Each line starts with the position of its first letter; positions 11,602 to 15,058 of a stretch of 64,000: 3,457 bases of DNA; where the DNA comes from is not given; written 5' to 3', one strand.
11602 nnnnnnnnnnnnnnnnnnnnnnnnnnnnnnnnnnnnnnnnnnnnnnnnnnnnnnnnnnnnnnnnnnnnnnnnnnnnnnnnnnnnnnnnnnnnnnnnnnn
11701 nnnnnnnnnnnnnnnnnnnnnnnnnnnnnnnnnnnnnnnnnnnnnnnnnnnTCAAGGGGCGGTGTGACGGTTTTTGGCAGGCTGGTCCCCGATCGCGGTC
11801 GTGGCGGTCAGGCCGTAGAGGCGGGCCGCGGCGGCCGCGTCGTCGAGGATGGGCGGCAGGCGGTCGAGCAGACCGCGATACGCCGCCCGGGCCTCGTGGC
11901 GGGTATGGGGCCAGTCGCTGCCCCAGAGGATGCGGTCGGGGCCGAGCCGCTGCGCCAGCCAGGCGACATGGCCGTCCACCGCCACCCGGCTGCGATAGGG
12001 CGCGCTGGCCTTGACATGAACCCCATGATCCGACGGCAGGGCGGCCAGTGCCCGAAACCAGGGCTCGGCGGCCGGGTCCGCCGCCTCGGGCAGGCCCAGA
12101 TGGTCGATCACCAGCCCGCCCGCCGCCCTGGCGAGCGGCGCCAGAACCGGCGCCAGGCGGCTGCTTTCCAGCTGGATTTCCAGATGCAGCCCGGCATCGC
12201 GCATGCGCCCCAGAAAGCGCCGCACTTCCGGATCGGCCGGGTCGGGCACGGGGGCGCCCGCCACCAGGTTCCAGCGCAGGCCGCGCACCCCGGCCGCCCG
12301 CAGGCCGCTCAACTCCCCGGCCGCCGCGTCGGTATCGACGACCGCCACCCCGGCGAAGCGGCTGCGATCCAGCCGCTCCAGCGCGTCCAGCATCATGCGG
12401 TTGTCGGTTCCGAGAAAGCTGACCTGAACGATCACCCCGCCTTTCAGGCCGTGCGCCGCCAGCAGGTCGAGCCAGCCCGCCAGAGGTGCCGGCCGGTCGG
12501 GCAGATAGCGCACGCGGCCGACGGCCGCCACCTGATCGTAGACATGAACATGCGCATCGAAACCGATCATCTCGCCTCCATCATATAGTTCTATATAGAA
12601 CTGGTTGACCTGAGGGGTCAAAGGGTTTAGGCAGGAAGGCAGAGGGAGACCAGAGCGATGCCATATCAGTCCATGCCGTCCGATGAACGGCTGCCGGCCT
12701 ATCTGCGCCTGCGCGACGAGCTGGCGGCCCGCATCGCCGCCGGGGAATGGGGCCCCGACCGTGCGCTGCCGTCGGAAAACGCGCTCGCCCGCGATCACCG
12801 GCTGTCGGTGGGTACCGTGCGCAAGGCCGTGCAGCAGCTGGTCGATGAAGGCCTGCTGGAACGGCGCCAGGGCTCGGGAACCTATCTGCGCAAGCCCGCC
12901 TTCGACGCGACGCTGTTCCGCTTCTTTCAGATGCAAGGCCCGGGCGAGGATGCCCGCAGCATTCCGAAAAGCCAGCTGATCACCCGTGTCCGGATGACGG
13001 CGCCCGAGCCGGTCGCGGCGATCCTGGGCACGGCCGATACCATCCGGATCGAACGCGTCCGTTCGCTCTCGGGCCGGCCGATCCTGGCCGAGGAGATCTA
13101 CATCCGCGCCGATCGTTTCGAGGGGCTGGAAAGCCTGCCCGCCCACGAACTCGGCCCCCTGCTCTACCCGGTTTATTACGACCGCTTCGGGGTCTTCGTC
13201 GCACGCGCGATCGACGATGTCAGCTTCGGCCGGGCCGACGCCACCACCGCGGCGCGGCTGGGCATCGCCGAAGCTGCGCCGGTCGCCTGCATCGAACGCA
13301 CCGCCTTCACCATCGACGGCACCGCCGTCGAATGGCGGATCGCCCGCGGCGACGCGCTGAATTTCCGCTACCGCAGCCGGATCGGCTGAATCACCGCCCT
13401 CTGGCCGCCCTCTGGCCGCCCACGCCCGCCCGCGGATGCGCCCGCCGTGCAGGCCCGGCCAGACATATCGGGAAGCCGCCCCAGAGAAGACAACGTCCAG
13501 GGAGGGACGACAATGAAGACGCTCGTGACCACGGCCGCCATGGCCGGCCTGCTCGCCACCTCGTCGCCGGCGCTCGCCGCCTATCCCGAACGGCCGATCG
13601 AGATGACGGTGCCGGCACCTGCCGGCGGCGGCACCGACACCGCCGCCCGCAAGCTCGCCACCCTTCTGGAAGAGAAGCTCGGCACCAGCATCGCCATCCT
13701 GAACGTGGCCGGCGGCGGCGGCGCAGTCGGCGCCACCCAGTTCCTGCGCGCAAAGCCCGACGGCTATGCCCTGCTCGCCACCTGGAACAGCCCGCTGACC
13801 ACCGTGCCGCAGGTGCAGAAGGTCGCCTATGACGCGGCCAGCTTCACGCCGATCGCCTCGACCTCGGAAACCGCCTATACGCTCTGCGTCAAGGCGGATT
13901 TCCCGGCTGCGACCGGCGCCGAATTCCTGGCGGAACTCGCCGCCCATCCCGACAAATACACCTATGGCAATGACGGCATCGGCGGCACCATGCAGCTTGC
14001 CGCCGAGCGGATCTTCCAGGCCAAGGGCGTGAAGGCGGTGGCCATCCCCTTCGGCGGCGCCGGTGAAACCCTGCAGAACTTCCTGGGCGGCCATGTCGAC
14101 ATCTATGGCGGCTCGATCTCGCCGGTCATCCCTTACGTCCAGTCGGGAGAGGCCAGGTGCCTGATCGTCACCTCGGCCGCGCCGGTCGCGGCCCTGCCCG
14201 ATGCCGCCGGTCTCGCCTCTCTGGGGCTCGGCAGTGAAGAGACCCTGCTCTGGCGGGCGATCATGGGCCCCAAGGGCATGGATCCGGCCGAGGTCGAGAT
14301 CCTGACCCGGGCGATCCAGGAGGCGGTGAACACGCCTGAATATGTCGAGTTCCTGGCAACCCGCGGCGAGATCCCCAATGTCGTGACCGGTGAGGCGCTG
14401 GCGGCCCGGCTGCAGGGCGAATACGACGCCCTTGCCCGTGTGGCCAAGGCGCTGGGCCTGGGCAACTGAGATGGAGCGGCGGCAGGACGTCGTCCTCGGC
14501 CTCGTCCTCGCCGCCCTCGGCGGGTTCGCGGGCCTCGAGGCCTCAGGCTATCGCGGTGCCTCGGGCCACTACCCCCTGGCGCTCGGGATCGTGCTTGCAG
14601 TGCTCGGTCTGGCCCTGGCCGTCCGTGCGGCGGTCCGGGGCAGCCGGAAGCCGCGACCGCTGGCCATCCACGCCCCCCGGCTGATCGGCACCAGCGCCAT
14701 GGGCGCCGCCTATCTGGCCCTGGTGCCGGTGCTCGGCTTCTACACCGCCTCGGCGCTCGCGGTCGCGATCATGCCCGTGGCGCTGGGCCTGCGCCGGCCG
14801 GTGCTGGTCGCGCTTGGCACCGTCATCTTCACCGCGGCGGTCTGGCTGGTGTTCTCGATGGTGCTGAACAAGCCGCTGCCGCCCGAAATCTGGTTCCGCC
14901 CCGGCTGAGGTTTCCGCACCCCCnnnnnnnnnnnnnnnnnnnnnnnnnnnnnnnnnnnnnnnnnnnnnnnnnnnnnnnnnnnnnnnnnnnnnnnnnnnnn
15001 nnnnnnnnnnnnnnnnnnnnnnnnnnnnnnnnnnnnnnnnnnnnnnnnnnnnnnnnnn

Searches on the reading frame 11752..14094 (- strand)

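Call 41: search_protein_families(library=pfam, proteins=[window:11752-14094:-], max_evalue=0.00001)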
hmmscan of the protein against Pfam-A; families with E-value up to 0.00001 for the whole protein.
window:11752-14094:- (780 aa): 1 family
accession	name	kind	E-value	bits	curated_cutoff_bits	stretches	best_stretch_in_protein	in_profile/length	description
PF04909.20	Amidohydro_2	-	3.6e-28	99.6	26.4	1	513-765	2-284/289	Amidohydrolase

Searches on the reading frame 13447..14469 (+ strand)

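Call 52: search_protein_families(library=pfam, proteins=[window:13447-14469:+], max_evalue=0.00001)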
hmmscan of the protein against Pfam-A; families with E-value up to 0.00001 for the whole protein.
window:13447-14469:+ (340 aa): 1 family
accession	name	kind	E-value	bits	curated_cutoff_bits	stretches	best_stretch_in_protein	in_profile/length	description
PF03401.19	TctC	-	4.1e-48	164.7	27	1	67-314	2-250/274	Tripartite tricarboxylate transporter family receptor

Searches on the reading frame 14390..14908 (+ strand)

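Call 52: search_protein_families(library=pfam, proteins=[window:14390-14908:+], max_evalue=0.00001)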
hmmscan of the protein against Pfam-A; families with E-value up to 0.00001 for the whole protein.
window:14390-14908:+ (172 aa): 1 family
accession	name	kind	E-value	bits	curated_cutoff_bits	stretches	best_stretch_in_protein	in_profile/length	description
PF07331.16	TctB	-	3.3e-16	60.2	29.1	1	35-164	2-137/137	Tripartite tricarboxylate transporter TctB family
